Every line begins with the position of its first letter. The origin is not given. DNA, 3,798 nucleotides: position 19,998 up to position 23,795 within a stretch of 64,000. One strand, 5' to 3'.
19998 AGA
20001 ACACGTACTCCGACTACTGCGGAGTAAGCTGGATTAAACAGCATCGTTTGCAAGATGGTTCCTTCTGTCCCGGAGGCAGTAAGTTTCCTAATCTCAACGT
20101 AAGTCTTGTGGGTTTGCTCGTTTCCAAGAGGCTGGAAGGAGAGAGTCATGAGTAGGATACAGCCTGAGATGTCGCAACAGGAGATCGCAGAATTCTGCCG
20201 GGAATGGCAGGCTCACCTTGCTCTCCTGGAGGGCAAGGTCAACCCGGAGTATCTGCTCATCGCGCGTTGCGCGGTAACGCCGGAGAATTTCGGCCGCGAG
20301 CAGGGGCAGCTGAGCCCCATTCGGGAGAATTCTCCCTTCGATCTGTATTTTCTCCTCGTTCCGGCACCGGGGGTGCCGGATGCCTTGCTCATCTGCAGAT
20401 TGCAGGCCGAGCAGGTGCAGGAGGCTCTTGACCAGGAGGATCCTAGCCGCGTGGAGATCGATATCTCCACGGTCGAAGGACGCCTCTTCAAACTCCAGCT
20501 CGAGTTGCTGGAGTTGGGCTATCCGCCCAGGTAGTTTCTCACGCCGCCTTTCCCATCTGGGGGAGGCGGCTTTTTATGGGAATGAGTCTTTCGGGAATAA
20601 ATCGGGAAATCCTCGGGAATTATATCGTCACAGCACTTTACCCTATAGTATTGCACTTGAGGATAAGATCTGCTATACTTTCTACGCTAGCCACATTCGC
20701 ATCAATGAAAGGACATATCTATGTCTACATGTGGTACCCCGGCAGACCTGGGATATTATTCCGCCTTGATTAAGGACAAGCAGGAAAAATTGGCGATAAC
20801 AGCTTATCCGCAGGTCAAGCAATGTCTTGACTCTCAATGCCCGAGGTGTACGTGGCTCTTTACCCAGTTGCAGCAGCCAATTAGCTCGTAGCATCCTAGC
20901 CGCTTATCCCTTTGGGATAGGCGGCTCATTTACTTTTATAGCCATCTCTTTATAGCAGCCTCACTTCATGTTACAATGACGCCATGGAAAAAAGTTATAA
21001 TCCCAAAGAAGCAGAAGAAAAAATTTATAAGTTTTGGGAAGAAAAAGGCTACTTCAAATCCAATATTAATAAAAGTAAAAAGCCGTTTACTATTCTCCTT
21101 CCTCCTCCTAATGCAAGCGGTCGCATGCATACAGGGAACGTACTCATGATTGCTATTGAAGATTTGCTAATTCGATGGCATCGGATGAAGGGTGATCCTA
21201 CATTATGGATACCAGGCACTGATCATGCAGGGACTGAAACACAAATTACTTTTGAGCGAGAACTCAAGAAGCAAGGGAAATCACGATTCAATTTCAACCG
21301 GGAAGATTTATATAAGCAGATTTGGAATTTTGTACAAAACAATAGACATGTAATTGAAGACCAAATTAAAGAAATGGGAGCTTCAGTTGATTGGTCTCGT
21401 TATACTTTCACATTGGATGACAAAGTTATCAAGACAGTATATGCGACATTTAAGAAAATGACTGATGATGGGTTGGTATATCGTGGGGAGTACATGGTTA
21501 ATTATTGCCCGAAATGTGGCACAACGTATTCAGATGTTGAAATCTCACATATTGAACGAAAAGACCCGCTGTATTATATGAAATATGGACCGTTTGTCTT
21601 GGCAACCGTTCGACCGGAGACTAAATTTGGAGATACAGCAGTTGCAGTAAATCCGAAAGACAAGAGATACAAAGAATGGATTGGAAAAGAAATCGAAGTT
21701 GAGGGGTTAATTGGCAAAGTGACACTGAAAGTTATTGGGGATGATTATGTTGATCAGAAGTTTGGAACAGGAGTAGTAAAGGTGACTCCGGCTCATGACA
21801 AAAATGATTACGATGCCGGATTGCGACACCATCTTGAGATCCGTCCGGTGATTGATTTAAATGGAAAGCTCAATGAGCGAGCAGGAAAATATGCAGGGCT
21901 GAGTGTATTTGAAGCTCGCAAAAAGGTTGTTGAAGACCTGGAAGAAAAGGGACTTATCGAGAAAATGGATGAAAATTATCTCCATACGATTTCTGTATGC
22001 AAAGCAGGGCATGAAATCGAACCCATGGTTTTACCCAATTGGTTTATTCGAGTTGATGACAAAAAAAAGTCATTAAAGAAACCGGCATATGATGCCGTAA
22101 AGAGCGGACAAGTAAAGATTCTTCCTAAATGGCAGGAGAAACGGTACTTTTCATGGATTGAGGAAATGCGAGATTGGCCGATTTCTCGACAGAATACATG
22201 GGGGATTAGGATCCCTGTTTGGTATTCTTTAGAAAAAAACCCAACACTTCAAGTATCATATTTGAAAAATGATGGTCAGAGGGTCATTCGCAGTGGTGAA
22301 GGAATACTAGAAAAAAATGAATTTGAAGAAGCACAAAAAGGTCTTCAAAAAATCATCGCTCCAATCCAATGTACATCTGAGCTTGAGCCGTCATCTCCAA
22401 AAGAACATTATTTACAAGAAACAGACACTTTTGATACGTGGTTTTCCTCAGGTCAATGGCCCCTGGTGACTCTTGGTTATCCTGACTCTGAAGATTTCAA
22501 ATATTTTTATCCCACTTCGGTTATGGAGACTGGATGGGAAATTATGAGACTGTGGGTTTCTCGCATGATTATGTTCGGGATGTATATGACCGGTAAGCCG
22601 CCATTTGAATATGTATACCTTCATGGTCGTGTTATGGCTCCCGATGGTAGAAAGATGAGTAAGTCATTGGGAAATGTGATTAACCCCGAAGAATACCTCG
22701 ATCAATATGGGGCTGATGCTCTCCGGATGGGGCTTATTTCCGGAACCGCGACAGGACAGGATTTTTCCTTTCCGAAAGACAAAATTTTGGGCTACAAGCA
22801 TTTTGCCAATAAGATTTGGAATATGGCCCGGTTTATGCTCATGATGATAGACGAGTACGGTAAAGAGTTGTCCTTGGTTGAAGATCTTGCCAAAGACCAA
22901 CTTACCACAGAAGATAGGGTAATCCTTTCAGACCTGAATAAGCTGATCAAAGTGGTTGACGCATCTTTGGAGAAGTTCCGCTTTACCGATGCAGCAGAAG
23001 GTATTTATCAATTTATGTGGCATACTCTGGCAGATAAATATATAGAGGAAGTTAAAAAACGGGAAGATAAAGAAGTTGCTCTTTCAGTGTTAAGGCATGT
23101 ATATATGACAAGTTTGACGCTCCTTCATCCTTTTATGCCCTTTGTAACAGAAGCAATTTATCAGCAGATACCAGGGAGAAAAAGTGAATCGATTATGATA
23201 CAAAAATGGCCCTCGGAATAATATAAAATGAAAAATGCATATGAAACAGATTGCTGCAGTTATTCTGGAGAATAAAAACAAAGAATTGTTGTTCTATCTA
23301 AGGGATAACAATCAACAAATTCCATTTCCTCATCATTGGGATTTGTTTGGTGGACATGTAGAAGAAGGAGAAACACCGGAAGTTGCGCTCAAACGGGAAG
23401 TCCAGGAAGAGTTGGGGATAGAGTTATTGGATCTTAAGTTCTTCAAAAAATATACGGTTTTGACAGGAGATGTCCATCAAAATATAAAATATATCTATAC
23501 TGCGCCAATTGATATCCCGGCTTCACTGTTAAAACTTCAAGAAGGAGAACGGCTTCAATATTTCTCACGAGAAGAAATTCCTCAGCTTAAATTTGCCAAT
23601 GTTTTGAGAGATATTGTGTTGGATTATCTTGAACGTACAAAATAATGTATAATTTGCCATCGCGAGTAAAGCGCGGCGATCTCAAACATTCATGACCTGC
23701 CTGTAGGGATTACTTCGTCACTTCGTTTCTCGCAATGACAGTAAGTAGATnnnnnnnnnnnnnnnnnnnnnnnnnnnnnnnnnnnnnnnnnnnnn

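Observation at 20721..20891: Unannotated 56-aa Cys-containing peptide gene with its own promoter and terminator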

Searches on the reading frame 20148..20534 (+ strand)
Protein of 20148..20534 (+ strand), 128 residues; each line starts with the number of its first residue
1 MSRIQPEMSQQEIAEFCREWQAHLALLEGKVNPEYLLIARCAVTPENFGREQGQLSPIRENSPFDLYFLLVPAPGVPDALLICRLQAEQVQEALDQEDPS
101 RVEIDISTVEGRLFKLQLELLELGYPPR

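Call 13: search_protein_families(library=pfam, proteins=[window:20148-20534:+], max_evalue=0.1)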
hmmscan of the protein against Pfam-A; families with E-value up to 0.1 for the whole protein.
window:20148-20534:+ (128 aa): 1 family
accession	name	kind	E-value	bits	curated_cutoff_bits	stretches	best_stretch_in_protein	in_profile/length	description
PF10733.14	DUF2525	-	0.045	14.3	27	0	78-105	3-32/60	Protein of unknown function (DUF2525)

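Call 14: search_protein_families(library=ncbifam, proteins=[window:20148-20534:+], max_evalue=0.1)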
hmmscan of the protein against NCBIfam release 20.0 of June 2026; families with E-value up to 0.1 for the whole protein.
window:20148-20534:+ (128 aa): 0 families

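Call 19: find_homologous_proteins(query=window:20148-20534:+, max_evalue=1)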
Query window:20148-20534:+ (128 aa): 1 proteins with E <= 1 among 16 candidates.
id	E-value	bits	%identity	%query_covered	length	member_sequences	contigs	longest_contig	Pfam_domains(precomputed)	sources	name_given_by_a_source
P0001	4.7e-78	277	100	100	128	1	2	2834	-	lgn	-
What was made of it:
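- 20148..20534 (+): 128-aa orphan ORF at 59% GC with a strong GC-rich coding periodicity. It is probably a foreign gene. Only itself found in 5.8 billion protein clusters (call 19).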

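Call 68: search_protein_families(library=phrogs, proteins=[window:20148-20534:+], max_evalue=0.1)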
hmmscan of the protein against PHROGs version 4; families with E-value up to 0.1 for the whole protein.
window:20148-20534:+ (128 aa): 0 families

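Call 69: search_protein_families(library=padloc, proteins=[window:20148-20534:+], max_evalue=0.1)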
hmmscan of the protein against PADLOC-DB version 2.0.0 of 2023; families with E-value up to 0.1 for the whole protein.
window:20148-20534:+ (128 aa): 0 families

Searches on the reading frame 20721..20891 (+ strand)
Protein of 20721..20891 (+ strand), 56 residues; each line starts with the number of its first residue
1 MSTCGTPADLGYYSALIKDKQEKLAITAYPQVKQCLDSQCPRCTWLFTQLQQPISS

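Call 13: search_protein_families(library=pfam, proteins=[window:20721-20891:+], max_evalue=0.1)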
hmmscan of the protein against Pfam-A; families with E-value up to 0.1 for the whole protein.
window:20721-20891:+ (56 aa): 0 families

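Call 14: search_protein_families(library=ncbifam, proteins=[window:20721-20891:+], max_evalue=0.1)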
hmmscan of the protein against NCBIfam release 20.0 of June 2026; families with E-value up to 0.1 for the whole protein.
window:20721-20891:+ (56 aa): 0 families

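Call 15: find_homologous_proteins(query=window:20721-20891:+, max_evalue=10)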
Query window:20721-20891:+: no candidate shares three 5-residue words with the query. No homologue found.
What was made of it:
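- Tried and rejected: The 5.8-billion-cluster search found nothing (call 15).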

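Call 31: search_protein_representatives(protein=window:20721-20891:+)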
Query: 56 residues. Proteins with E-value up to 0.001 (for the whole library): 3; up to 1e-10: 1; up to 1e-30: 0. The best 3 are listed.
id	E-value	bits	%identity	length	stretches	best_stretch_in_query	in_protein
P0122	4.3e-11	57.9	37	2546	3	5-36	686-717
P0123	8.5e-05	38.3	47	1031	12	37-51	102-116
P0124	2.3e-04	36.9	41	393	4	7-36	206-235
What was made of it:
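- No protein homologue exists (calls 15, 31).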

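Call 36: search_protein_families(library=pfam, proteins=[P0124, P0123, P0122], max_evalue=0.01)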
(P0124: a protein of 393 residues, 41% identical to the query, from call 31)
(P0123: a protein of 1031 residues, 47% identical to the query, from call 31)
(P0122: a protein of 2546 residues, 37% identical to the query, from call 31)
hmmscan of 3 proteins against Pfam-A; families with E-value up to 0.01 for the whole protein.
P0124 (393 aa): 2 families
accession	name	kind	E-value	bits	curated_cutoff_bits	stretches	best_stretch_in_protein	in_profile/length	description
PF21372.3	Zn_ribbon_bTOP1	-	3.9e-06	27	27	0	118-130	21-33/45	Topoisomerase I, zinc finger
PF13540.12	RCC1_2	-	4.6e-05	23.5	22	0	113-129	6-22/30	Regulator of chromosome condensation (RCC1) repeat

P0123 (1031 aa): 0 families

P0122 (2546 aa): 3 families
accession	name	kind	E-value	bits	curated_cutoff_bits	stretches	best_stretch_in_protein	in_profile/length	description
PF13540.12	RCC1_2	-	5.3e-07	29.7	22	0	2162-2178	5-21/30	Regulator of chromosome condensation (RCC1) repeat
PF24491.1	DUF7586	-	0.00067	20.1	27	0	698-736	22-60/85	Domain of unknown function (DUF7586)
PF05404.17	TRAP-delta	-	0.0076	16.3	25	0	1848-1945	32-129/162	Translocon-associated protein, delta subunit precursor (TRAP-delta)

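Call 48: find_related_loci(query=window:20721-20891:+, collection=metagenome_contigs, flank=4000)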
Query window:20721-20891:+ (56 aa) in metagenome_contigs; peptide patterns used: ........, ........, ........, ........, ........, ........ (x = any residue, [..] = any of these).
266 stretches matched a pattern, but none encodes a relative of the query by tblastn (E <= 1e-3).

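Call 49: find_related_loci(query=window:20721-20891:+, collection=viral_contigs, flank=4000)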
Query window:20721-20891:+ (56 aa) in viral_contigs; peptide patterns used: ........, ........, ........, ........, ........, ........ (x = any residue, [..] = any of these).
16 stretches matched a pattern, but none encodes a relative of the query by tblastn (E <= 1e-3).
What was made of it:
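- Tried and rejected: Back-translated scans of metagenome and viral contigs gave nothing (calls 48, 49).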

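Call 57: search_dna_similar(query=window:20721-20891:+, collection=phages, mode=protein, max_evalue=1, max_rows=5)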
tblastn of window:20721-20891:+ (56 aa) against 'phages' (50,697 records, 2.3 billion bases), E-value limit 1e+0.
Records with a match: 1; places in all: 1; records where one place covers at least 80% of the query: 0.
Best place of each record, by identity: <60% 1.
By first word of the organism name: Klebsiella 1.
By host as written in the record: Klebsiella pneumoniae K6310 1.
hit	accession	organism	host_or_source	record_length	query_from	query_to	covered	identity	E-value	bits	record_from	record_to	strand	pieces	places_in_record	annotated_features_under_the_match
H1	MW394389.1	Klebsiella phage vB_KpP_FBKp16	Klebsiella pneumoniae K6310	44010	11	45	63%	39.5%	5e-1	32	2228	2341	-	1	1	hypothetical protein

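Call 58: search_dna_similar(query=window:20721-20891:+, collection=plasmids, mode=protein, max_evalue=1, max_rows=5)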
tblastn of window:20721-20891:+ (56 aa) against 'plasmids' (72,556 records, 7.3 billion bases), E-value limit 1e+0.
No match.
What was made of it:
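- Tried and rejected: Phage and plasmid collections gave one E=0.5 hit (calls 57, 58).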

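Call 59: predict_structure(protein=window:20721-20891:+)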
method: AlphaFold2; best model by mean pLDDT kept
length: 56 residues; sequences in the alignment: 1
mean_pLDDT: 73.1   pTM: 0.49
mean pLDDT of the five models: 73.1, 67.6, 66.5, 64.5, 48.4
residues with pLDDT >= 90: 0; 70-90: 39; 50-70: 13; < 50: 4
segments of 3 or more residues with pLDDT < 50: none
pLDDT, mean of each block of 10 residues (from residue 1): 69 75 66 82 83 58
secondary structure, 60 per line:
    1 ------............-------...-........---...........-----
elements in order: H7-18 H30-37 H41-51
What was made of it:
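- On Zinc ribbon: AlphaFold2 predicts three helices and no strands (call 59).
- Closest known: Zinc-ribbon small proteins. Different: The predicted fold is helical (call 59).
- Single-sequence AlphaFold2 gives pLDDT 73 and pTM 0.49 with three helices (call 59).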

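Call 64: fold_search(model_id=the predicted structure, library=pdb)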
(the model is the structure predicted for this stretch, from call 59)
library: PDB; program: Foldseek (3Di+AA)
matches with E <= 10: 1; with E <= 0.001: 0
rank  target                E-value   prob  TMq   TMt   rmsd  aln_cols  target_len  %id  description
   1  9pff_M                6.9e+00  0.03  0.28  0.08   8.9        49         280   12  Min22bin20S complex (NSF-alphaSNAP-2:2 syntaxin-1a H3:SNAP-25 SN1), non-hydrolyzing, class 27 (released 2025-08-06)
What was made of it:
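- On Zinc ribbon: Foldseek against the PDB found nothing (call 64).
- Tried and rejected: Foldseek of the AlphaFold2 model against the PDB found nothing (call 64).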

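Call 67: search_solved_structures(query=window:20721-20891:+, max_evalue=10)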
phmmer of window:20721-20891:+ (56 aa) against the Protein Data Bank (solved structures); distinct sequences matched with E-value up to 10: 1.
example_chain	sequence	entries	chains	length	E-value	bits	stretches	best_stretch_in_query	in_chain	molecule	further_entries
9jzy_A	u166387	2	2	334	0.77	13.4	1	2-28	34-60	Phosphoribosylformylglycinamidine cyclo-ligase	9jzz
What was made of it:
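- On Zinc ribbon: The PDB sequence search gave E=0.77 to an unrelated enzyme (call 67).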

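Call 68: search_protein_families(library=phrogs, proteins=[window:20721-20891:+], max_evalue=0.1)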
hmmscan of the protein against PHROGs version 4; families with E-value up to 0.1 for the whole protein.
window:20721-20891:+ (56 aa): 0 families

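Call 69: search_protein_families(library=padloc, proteins=[window:20721-20891:+], max_evalue=0.1)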
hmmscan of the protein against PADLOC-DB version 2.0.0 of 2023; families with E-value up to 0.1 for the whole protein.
window:20721-20891:+ (56 aa): 0 families
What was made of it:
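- Tried and rejected: Pfam, NCBIfam, PHROGs, PADLOC and PDB sequences gave nothing (calls 13, 14, 67-69).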

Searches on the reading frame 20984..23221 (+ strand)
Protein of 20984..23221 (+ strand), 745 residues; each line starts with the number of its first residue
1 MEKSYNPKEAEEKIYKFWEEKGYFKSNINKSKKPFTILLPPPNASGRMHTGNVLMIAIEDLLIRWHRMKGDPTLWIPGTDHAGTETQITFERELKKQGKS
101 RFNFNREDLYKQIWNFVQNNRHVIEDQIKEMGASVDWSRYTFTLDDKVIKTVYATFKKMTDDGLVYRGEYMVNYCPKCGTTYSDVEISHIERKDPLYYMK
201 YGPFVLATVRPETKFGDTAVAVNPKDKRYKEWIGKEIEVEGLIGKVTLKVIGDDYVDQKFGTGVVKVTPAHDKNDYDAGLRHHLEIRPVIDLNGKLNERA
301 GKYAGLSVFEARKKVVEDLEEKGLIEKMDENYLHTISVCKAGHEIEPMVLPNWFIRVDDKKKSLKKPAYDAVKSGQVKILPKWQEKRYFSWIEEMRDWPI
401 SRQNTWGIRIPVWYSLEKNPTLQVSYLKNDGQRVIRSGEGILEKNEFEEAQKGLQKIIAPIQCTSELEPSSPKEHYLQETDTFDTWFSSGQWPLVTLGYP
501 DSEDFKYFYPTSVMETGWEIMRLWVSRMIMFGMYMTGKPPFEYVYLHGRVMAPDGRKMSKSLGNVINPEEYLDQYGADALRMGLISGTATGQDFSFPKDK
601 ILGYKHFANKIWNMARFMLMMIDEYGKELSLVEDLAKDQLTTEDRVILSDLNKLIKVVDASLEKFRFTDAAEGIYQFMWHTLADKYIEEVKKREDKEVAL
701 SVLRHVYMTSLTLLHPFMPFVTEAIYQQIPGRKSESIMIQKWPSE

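Call 16: find_encoding_contigs(protein=window:20984-23221:+, flank=3000, max_places=6)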
Protein window:20984-23221:+ (745 aa): 1 contig read that carries it; 1 place shown.
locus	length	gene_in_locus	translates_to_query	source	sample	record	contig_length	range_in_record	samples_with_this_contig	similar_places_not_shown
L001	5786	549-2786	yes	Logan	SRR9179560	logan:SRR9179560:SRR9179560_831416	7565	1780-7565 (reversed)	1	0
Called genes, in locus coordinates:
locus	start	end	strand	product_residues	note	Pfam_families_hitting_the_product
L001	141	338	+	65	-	-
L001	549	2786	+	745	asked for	PF00133:tRNA-synt_1, PF09334:tRNA-synt_1g, PF13603:tRNA-synt_1_2 (faint), PF09334:tRNA-synt_1g (weak), PF08264:Anticodon_1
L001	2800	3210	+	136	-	PF00293:NUDIX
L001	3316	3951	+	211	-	PF01327:Pep_deformylase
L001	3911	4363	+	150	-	-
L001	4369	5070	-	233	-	PF01386:Ribosomal_L25p, PF14693:Ribosomal_TL5_C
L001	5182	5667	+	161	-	PF02075:RuvC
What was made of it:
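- Checked: The automatic gene caller chose the 65-aa ORF on one Logan contig (call 16).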

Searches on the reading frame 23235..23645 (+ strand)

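Call 13: search_protein_families(library=pfam, proteins=[window:23235-23645:+], max_evalue=0.1)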
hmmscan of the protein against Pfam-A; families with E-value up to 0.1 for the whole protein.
window:23235-23645:+ (136 aa): 4 families
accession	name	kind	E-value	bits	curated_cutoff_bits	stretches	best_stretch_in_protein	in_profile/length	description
PF00293.34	NUDIX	-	9.5e-18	64.9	21.1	1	7-128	6-131/134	NUDIX domain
PF14815.12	NUDIX_4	-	0.001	19.3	35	1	34-128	26-111/113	NUDIX domain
PF22327.2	Nudt16-like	-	0.0038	17.6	27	1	38-77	38-78/161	U8 snoRNA-decapping enzyme-like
PF13869.12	NUDIX_2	-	0.035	14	27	1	5-62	45-97/188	Nucleotide hydrolase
